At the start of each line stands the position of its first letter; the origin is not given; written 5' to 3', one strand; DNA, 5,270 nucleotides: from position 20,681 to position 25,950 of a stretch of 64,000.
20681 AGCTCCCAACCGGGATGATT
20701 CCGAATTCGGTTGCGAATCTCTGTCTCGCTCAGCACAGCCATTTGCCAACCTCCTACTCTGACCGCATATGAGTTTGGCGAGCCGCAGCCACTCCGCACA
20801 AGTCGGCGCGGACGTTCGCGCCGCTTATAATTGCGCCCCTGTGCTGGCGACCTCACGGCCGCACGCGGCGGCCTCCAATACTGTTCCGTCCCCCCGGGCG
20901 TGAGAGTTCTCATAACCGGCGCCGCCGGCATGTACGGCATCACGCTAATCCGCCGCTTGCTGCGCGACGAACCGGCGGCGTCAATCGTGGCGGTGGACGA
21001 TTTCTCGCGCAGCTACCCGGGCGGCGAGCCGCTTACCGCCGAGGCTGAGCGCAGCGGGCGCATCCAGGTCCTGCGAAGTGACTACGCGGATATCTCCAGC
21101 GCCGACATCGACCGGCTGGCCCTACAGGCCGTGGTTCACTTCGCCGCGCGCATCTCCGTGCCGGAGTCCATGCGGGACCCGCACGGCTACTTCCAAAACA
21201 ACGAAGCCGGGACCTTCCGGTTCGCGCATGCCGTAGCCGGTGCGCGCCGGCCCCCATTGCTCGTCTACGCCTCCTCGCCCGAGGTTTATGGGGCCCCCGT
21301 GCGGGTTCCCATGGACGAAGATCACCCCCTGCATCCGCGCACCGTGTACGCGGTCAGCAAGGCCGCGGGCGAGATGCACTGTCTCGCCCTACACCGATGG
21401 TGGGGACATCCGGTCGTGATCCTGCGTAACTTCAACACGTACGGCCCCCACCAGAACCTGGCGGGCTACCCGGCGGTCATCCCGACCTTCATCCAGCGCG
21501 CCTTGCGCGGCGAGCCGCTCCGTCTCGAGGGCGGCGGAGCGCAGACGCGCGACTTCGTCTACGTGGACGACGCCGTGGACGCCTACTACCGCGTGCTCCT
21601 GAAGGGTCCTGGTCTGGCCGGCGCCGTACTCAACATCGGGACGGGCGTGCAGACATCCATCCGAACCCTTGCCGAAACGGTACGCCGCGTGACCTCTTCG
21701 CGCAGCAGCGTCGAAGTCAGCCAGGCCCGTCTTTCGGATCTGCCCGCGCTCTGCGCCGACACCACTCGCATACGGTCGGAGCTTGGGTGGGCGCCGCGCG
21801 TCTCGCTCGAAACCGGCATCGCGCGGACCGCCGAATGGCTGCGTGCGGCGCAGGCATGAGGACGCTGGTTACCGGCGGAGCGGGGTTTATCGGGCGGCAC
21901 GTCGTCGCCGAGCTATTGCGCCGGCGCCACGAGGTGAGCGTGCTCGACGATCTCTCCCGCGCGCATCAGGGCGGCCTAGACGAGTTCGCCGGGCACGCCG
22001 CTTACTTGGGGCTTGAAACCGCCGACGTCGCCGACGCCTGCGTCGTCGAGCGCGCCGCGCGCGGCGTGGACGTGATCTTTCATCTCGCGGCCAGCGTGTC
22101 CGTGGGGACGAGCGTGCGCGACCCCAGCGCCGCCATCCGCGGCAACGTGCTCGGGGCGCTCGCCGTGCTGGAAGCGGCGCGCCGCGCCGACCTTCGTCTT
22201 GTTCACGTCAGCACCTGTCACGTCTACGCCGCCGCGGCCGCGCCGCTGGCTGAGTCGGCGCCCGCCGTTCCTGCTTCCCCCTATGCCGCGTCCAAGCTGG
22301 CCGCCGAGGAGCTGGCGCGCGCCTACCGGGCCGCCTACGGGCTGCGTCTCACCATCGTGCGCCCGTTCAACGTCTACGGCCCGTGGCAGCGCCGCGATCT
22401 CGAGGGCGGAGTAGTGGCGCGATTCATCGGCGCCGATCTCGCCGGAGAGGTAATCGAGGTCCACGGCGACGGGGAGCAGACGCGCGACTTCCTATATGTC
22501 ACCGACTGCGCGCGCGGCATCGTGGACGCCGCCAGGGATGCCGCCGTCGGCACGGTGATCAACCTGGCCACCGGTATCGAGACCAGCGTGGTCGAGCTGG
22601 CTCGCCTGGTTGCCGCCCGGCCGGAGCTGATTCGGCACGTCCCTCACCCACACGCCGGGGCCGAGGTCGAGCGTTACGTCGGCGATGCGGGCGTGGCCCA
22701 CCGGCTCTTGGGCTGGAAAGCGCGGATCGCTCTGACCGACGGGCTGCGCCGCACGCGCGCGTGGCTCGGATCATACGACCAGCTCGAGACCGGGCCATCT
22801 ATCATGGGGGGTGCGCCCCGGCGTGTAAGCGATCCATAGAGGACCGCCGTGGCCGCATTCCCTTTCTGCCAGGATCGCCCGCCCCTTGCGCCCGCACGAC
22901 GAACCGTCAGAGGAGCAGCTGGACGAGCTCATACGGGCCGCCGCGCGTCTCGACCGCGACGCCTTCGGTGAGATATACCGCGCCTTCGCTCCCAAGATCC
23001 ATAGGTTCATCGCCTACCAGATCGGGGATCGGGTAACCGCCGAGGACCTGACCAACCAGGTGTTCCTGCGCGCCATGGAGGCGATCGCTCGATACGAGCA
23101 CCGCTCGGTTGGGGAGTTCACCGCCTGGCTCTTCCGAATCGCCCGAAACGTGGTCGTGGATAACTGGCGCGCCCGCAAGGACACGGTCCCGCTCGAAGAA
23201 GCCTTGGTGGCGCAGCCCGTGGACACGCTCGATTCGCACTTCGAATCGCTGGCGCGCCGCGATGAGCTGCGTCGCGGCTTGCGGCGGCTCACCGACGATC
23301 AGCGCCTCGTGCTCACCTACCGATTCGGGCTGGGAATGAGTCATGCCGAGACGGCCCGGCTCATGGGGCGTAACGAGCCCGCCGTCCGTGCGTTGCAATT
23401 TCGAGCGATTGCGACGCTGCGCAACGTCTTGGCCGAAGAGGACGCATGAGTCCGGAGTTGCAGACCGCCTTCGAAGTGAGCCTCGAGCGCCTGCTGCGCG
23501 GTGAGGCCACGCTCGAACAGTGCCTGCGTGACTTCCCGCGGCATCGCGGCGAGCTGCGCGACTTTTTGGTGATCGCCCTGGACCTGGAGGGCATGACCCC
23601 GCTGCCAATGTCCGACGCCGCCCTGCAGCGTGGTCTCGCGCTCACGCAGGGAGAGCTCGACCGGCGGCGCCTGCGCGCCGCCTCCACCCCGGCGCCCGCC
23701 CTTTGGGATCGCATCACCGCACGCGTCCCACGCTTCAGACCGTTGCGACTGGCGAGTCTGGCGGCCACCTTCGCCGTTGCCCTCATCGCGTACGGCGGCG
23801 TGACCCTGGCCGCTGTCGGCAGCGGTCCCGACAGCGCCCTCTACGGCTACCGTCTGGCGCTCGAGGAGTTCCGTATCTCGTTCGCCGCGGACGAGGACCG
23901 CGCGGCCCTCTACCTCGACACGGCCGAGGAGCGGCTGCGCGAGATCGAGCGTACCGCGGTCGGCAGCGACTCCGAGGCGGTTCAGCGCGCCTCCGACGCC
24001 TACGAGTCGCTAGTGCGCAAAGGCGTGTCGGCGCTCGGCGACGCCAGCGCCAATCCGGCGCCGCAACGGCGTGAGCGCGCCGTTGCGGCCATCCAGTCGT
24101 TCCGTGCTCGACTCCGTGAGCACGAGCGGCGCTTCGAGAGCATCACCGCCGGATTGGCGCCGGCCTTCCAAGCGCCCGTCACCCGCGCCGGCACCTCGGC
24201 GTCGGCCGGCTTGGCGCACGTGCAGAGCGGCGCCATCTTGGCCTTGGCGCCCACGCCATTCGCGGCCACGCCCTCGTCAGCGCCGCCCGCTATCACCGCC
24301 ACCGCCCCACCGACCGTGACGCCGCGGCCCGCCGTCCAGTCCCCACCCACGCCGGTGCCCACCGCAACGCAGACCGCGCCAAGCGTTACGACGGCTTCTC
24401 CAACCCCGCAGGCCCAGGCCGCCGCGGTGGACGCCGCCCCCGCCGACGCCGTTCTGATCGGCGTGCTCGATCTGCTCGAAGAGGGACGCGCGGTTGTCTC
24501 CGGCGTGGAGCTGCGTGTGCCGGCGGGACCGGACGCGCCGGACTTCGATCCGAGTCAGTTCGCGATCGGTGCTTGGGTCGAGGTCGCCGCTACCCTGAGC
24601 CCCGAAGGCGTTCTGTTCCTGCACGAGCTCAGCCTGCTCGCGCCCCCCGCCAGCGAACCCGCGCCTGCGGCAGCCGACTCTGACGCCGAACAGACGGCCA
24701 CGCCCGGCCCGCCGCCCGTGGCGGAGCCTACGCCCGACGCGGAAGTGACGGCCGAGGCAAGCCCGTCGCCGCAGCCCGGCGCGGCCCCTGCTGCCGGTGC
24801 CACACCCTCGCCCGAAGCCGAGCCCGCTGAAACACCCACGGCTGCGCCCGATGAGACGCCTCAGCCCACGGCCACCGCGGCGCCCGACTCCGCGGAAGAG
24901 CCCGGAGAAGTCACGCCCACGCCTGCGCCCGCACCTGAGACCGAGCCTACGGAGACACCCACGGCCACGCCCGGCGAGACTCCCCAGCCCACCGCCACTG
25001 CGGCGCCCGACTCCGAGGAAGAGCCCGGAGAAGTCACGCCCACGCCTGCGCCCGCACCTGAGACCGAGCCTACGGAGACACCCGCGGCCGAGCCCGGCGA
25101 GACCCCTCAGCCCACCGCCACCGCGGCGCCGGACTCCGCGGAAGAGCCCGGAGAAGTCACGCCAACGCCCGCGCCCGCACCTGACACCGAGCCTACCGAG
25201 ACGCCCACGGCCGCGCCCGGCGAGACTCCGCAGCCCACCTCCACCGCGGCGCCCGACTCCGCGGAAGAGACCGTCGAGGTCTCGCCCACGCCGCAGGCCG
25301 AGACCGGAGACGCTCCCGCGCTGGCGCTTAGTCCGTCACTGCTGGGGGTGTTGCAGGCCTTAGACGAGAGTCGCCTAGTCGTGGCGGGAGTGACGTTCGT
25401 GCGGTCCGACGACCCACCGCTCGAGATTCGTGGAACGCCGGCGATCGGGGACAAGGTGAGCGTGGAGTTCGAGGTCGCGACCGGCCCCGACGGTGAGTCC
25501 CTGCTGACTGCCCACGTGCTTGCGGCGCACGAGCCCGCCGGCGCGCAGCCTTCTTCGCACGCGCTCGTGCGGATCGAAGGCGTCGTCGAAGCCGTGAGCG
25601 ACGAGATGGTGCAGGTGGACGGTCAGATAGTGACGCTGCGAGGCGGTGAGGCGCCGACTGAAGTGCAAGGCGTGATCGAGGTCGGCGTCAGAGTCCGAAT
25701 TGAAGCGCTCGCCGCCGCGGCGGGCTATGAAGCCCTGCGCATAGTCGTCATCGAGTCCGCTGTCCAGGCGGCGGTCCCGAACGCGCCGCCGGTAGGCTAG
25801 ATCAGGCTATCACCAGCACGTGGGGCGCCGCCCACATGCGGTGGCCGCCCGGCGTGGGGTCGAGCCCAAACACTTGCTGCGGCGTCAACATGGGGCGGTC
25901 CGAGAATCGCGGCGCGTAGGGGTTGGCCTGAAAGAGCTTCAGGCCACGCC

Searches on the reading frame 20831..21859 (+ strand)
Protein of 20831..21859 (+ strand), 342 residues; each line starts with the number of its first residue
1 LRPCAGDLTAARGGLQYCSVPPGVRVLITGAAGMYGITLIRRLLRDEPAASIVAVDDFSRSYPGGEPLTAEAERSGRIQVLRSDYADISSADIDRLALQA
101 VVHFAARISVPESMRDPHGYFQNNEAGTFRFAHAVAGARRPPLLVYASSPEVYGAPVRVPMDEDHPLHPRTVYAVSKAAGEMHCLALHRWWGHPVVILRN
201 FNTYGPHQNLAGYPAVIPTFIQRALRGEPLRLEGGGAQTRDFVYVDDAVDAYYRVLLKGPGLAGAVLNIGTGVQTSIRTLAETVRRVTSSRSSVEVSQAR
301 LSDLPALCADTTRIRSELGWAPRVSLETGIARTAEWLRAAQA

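Call 65: search_protein_families(library=pfam, proteins=[window:20831-21859:+], max_evalue=0.001)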
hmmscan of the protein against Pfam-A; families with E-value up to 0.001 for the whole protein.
window:20831-21859:+ (342 aa): 6 families
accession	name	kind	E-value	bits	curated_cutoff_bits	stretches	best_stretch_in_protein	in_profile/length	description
PF16363.11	GDP_Man_Dehyd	-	2.2e-49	169.1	27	1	27-332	1-331/332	GDP-mannose 4,6 dehydratase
PF01370.27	Epimerase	-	4.5e-47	160.9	20.9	1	26-270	1-240/240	NAD dependent epimerase/dehydratase family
PF04321.23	RmlD_sub_bind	-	3.3e-09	36.7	27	1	25-207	2-155/287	RmlD substrate binding domain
PF02719.21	Polysacc_synt_2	-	1.4e-07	31.5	20.2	1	26-290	1-249/293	Polysaccharide biosynthesis protein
PF07993.18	NAD_binding_4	-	1.4e-06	28.1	20.1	1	28-200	1-204/258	Male sterility protein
PF01073.25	3Beta_HSD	-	2.2e-06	27.4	22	1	27-250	1-223/280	3-beta hydroxysteroid dehydrogenase/isomerase family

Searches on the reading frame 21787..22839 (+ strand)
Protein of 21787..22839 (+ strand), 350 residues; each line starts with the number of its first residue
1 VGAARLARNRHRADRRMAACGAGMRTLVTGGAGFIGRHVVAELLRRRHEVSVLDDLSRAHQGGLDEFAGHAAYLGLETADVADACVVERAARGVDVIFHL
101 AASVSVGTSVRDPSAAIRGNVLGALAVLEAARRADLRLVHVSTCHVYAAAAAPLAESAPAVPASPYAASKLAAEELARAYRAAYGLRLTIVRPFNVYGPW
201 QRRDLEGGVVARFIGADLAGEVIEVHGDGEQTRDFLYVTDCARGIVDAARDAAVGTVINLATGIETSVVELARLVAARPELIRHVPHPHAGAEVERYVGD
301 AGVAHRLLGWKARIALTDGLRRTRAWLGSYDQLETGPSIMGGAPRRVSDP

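Call 65: search_protein_families(library=pfam, proteins=[window:21787-22839:+], max_evalue=0.001)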
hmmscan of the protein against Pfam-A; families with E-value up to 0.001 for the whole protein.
window:21787-22839:+ (350 aa): 7 families
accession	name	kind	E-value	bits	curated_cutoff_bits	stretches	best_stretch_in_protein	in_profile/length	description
PF01370.27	Epimerase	-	9.6e-59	199.1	20.9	1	27-260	2-239/240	NAD dependent epimerase/dehydratase family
PF16363.11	GDP_Man_Dehyd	-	2e-54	185.7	27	1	27-323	1-332/332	GDP-mannose 4,6 dehydratase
PF01073.25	3Beta_HSD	-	3e-20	72.9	22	1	27-250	1-230/280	3-beta hydroxysteroid dehydrogenase/isomerase family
PF07993.18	NAD_binding_4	-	4.7e-19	69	20.1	1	87-198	82-209/258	Male sterility protein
PF04321.23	RmlD_sub_bind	-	3.8e-17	62.7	27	1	24-281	1-233/287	RmlD substrate binding domain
PF02719.21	Polysacc_synt_2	-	6.3e-15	55.6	20.2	1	27-275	2-243/293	Polysaccharide biosynthesis protein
PF13460.12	NAD_binding_10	-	1.4e-11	45.1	27.2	1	30-194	1-144/184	NAD(P)H-binding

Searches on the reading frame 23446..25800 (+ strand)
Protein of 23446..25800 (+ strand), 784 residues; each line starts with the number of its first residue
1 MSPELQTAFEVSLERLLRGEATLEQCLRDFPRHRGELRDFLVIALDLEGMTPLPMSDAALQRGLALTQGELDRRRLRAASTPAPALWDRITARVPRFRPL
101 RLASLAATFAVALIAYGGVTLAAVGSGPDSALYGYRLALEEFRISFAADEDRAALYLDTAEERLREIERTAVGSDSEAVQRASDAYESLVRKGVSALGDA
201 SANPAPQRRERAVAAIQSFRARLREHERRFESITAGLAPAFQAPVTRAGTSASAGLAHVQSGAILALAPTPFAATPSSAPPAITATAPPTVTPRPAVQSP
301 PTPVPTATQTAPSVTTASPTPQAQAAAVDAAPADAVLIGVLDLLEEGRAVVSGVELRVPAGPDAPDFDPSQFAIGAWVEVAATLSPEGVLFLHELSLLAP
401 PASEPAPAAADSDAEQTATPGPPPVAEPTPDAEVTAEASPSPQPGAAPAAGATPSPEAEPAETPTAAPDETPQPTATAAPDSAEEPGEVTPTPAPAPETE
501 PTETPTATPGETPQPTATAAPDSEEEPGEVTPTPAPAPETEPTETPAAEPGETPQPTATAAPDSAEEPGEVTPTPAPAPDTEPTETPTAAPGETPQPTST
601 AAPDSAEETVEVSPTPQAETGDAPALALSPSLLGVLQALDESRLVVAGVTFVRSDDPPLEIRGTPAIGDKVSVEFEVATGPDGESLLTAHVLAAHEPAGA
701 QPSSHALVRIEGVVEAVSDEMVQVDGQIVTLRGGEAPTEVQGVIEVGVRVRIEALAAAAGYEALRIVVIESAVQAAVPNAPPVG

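Call 65: search_protein_families(library=pfam, proteins=[window:23446-25800:+], max_evalue=0.001)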
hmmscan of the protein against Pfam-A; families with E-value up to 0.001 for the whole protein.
window:23446-25800:+ (784 aa): 2 families
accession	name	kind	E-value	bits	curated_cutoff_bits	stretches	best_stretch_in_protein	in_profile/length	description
PF18915.5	DUF5667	-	1.3e-07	32.4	27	1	127-197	3-74/99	Domain of unknown function (DUF5667)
PF18914.6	DUF5666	-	4.7e-06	27.2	27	0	711-766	1-59/60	Domain of unknown function (DUF5666)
